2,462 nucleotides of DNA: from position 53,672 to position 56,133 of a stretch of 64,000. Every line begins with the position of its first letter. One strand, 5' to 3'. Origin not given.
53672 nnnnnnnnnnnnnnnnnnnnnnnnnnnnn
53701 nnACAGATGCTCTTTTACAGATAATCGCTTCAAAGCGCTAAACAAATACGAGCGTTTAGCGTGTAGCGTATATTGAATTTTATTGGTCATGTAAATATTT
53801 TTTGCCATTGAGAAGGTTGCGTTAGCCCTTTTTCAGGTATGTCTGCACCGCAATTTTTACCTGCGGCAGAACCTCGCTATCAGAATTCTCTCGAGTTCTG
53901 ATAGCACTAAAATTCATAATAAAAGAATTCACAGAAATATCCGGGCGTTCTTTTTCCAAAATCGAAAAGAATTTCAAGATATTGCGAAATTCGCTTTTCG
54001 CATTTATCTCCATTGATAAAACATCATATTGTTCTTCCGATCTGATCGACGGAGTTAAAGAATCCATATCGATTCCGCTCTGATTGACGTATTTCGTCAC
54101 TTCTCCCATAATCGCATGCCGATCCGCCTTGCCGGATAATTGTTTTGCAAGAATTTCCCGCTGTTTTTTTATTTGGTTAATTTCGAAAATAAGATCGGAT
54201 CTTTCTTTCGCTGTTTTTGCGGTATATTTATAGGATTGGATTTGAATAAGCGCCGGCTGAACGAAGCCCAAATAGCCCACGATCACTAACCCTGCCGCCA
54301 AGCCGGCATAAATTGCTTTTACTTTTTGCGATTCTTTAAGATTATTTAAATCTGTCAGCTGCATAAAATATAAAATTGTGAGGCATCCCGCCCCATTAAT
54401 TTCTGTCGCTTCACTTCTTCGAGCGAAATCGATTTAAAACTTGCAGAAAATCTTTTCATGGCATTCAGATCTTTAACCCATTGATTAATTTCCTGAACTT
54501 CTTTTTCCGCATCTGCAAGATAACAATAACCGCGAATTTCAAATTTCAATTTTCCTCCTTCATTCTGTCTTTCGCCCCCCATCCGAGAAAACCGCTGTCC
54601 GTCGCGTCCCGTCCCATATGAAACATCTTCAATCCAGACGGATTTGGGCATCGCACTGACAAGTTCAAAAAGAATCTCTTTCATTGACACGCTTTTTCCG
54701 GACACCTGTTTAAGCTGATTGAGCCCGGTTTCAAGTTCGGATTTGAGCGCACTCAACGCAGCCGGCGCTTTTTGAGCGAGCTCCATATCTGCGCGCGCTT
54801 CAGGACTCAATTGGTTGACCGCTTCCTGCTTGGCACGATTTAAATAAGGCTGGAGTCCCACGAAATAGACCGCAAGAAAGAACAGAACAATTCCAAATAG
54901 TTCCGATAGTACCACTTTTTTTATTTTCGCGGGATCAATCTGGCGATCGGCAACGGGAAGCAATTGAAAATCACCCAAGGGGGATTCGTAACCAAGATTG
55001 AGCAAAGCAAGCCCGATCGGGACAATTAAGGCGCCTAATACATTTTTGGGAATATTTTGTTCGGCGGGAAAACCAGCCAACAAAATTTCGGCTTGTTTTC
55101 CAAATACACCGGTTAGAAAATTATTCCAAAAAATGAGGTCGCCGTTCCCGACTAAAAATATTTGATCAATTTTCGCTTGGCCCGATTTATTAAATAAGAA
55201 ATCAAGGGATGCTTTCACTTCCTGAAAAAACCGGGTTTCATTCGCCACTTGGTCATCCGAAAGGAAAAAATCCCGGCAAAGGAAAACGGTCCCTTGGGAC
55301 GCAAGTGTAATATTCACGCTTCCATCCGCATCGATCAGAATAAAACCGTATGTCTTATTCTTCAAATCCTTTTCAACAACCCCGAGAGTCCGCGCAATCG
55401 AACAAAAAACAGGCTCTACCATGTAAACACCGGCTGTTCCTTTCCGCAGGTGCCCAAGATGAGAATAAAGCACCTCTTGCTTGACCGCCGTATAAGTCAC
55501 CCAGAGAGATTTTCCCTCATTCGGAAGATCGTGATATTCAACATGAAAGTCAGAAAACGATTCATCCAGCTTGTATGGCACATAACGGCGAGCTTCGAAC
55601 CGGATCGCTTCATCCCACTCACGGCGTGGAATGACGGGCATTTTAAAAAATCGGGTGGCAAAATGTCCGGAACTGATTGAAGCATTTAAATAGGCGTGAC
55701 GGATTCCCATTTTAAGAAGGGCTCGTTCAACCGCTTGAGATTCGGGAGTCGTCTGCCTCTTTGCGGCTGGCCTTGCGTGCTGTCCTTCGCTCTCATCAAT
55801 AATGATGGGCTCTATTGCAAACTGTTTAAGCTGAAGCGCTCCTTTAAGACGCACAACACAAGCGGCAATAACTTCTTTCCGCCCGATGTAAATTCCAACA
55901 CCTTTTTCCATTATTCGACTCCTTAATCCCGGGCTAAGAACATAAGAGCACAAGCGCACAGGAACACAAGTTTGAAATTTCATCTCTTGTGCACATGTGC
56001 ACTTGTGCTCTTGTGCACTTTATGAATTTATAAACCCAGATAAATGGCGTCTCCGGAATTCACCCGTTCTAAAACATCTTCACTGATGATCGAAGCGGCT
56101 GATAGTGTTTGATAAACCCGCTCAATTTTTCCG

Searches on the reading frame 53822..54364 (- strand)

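Call 3: search_protein_families(library=pfam, proteins=[window:53822-54364:-], max_evalue=0.01)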
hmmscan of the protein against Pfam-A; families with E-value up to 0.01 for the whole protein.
window:53822-54364:- (180 aa): 2 families
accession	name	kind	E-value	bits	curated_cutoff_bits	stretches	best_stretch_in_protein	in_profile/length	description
PF04350.18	PilO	-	0.00017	22.2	22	1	44-139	14-110/145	Pilus assembly protein, PilO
PF10741.14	T2SSM_b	-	0.00038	20.7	21.7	1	81-162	15-97/111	Type II secretion system (T2SS), protein M subtype b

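Call 81: search_protein_families(library=ncbifam, proteins=[window:53822-54364:-], max_evalue=0.01)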
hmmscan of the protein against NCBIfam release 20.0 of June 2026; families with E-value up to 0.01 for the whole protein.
window:53822-54364:- (180 aa): 1 family
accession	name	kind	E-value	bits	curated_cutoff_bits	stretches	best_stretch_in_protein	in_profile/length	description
NF001422.0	PRK00296.1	equivalog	0.005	16.7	58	0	46-121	12-79/87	cell division topological specificity factor MinE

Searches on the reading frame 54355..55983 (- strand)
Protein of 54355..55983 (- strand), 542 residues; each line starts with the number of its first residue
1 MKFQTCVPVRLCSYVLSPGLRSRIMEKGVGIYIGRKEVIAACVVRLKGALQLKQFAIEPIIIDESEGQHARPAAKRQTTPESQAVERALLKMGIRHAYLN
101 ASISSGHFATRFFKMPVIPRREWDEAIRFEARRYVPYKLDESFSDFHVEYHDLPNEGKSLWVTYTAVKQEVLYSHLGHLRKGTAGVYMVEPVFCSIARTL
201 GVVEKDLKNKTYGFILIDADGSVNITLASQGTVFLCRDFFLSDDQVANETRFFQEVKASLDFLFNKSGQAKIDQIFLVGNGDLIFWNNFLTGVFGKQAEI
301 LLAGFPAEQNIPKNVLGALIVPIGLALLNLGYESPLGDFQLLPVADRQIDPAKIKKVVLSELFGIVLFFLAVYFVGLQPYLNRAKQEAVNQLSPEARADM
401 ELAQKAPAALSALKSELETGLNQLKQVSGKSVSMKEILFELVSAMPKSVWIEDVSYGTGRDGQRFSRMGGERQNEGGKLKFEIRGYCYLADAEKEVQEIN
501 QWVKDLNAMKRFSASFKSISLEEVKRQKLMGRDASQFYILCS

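Call 3: search_protein_families(library=pfam, proteins=[window:54355-55983:-], max_evalue=0.01)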
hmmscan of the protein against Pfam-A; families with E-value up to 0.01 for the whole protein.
window:54355-55983:- (542 aa): 1 family
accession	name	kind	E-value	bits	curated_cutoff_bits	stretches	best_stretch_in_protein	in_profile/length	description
PF11104.14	PilM_2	-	7.9e-08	32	27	1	30-179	1-145/340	Type IV pilus assembly protein PilM;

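Call 8: search_protein_families(library=ncbifam, proteins=[window:54355-55983:-], max_evalue=10)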
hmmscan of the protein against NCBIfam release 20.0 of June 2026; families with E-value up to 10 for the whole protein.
window:54355-55983:- (542 aa): 2 families
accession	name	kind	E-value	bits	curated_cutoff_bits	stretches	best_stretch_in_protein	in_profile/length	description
TIGR01175.1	pilM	subfamily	6.3e-14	51.7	133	2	28-249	5-226/348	type IV pilus assembly protein PilM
NF045709.1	Amuc_1101_fam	equivalog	6.5e-11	41.8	650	1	31-172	10-141/608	Amuc_1101 family PilM-like pilus complex protein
